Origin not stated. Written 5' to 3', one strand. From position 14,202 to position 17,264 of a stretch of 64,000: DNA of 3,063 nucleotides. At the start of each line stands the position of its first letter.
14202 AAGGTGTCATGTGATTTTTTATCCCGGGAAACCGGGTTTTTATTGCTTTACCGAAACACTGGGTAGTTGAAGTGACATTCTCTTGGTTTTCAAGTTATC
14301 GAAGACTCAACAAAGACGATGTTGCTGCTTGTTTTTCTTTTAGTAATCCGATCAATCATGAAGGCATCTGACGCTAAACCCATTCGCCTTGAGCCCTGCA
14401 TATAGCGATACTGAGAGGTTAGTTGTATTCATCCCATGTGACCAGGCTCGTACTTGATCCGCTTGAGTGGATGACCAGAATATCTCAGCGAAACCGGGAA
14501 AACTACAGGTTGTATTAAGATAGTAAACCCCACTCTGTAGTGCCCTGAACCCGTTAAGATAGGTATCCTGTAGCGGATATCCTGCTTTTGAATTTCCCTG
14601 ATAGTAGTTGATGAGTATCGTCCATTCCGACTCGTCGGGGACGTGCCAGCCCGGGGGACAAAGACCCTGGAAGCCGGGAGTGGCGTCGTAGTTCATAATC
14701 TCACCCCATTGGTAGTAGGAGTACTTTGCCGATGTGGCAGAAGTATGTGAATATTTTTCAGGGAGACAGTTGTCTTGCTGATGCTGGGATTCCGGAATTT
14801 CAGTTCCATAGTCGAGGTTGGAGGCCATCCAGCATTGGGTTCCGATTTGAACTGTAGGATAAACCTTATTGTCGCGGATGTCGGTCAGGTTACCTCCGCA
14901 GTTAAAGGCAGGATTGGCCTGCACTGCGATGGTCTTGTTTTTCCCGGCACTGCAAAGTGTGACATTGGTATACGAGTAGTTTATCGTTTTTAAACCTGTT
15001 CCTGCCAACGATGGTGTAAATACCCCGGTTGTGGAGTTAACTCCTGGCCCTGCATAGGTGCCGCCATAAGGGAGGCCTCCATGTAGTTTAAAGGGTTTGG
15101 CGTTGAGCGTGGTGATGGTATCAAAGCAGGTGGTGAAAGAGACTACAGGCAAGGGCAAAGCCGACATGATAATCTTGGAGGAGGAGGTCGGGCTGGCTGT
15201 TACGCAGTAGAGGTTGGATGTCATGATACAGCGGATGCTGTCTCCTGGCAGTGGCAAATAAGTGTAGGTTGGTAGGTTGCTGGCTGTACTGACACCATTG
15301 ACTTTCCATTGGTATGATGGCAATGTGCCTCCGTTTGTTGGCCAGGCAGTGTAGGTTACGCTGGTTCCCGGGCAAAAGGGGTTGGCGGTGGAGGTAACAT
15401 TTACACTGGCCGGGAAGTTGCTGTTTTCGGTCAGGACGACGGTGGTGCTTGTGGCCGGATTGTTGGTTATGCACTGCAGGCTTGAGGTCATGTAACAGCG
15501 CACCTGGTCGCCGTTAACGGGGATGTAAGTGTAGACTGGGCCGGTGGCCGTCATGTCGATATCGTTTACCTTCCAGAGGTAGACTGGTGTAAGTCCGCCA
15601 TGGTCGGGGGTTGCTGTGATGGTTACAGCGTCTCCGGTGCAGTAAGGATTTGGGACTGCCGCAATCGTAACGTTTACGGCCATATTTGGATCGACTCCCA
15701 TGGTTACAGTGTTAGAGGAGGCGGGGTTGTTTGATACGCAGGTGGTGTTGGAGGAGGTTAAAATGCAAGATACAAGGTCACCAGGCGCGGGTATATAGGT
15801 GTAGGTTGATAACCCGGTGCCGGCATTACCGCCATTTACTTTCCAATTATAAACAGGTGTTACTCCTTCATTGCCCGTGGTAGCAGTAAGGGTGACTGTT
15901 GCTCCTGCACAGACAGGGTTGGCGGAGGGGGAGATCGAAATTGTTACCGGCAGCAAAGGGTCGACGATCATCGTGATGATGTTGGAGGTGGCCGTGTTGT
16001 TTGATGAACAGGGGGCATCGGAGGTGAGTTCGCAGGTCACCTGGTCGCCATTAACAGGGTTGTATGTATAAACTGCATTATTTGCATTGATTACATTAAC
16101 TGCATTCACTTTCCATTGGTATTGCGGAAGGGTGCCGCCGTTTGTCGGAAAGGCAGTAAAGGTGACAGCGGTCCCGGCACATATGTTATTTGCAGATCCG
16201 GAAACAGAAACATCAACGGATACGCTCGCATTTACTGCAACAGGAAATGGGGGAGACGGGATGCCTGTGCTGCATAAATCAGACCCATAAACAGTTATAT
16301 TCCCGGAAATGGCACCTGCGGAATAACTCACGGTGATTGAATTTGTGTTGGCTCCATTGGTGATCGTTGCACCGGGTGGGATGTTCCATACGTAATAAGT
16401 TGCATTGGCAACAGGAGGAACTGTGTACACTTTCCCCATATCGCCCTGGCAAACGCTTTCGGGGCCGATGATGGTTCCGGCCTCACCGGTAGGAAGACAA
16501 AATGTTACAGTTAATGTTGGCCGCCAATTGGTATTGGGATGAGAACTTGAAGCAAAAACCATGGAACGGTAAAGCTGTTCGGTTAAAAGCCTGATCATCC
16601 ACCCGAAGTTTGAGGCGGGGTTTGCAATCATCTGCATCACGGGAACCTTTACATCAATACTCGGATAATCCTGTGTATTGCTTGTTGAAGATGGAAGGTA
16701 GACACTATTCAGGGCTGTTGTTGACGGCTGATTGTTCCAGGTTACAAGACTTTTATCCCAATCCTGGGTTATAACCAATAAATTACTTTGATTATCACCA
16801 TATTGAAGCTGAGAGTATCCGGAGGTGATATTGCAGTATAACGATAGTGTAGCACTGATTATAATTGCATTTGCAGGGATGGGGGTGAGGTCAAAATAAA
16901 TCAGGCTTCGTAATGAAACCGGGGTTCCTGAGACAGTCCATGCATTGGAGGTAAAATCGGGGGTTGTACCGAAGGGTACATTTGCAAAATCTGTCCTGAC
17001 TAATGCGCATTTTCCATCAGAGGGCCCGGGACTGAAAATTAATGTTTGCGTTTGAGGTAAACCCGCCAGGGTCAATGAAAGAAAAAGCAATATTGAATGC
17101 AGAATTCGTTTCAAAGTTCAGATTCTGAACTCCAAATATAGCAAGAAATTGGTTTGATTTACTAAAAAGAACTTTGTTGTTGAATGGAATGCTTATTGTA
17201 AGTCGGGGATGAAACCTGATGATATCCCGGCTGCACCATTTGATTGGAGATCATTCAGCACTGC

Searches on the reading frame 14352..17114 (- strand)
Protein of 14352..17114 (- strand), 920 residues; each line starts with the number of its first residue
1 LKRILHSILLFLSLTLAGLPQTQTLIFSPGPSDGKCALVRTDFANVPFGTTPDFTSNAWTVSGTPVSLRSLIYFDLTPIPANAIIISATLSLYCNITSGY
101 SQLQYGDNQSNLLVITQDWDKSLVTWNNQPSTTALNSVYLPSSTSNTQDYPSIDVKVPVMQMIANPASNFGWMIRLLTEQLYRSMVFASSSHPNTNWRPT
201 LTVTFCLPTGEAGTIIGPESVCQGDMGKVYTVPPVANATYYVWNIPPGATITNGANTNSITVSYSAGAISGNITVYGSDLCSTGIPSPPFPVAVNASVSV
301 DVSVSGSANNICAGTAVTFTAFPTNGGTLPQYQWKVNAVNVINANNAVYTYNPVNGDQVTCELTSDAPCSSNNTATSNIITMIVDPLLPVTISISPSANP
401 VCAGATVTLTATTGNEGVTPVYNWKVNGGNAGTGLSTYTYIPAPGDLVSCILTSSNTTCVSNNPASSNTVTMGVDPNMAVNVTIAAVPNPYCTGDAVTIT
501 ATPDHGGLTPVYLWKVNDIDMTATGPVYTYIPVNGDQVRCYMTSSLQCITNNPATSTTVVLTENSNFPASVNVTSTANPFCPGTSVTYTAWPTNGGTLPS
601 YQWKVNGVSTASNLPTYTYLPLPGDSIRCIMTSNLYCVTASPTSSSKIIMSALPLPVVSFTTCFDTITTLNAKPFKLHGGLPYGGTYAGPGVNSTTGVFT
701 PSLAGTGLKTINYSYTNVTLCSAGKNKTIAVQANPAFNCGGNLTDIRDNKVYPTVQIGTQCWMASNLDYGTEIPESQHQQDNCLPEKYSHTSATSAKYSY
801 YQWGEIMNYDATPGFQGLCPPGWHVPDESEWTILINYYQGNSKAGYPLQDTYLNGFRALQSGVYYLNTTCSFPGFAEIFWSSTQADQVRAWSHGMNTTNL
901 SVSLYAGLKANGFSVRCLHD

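Call 37: search_protein_families(library=pfam, proteins=[window:14352-17114:-], max_evalue=0.0001)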
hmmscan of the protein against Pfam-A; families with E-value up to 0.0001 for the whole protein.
window:14352-17114:- (920 aa): 4 families
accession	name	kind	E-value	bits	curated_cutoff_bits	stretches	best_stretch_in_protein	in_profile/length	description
PF09603.15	Fib_succ_major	-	9.2e-22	78.6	33.9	1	755-918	1-186/187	Fibrobacter succinogenes major domain (Fib_succ_major)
PF19408.5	PKD_6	-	2e-18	66.9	25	1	212-284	5-75/82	PKD-like domain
PF24517.2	CBM96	-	1e-11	45.4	26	1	39-204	13-163/164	Carbohydrate-binding module family 96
PF06848.17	Disaggr_repeat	-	1.1e-05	25.6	33.9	0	64-134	24-91/179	Disaggregatase related repeat domain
